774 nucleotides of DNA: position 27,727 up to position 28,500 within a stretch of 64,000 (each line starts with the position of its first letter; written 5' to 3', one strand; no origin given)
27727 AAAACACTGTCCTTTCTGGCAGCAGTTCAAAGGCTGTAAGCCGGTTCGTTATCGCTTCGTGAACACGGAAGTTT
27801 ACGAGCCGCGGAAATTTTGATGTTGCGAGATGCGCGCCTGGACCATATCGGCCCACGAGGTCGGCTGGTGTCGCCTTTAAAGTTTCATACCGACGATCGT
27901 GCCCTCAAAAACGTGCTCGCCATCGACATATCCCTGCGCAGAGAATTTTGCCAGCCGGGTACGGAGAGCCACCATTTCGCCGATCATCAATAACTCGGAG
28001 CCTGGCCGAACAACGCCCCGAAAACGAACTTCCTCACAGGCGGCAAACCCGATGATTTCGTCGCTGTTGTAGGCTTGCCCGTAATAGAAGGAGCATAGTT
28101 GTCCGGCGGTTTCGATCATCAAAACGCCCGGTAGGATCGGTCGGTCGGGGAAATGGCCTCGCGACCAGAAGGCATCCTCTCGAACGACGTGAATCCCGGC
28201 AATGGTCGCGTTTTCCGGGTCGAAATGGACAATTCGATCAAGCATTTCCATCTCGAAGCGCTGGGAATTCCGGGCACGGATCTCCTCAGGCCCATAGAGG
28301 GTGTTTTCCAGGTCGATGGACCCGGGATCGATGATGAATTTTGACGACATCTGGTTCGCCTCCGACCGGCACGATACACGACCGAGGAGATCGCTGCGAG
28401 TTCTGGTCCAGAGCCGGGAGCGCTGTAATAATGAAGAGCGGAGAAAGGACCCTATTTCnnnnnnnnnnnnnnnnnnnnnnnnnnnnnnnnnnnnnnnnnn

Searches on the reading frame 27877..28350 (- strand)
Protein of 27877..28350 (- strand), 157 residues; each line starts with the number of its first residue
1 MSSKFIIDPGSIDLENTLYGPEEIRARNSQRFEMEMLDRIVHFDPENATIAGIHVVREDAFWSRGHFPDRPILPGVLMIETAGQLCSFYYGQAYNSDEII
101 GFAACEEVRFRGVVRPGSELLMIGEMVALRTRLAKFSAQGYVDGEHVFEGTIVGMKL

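Call 40: search_protein_families(library=pfam, proteins=[window:27877-28350:-], max_evalue=0.001)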
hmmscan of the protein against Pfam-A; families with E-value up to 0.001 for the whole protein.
window:27877-28350:- (157 aa): 2 families
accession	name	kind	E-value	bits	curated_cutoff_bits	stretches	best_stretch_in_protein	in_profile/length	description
PF07977.19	FabA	-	9.5e-24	84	23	1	30-150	3-137/138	FabA-like domain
PF22818.2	ApeI-like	-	5.7e-05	23.8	28.5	1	56-118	22-78/119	ApeI dehydratase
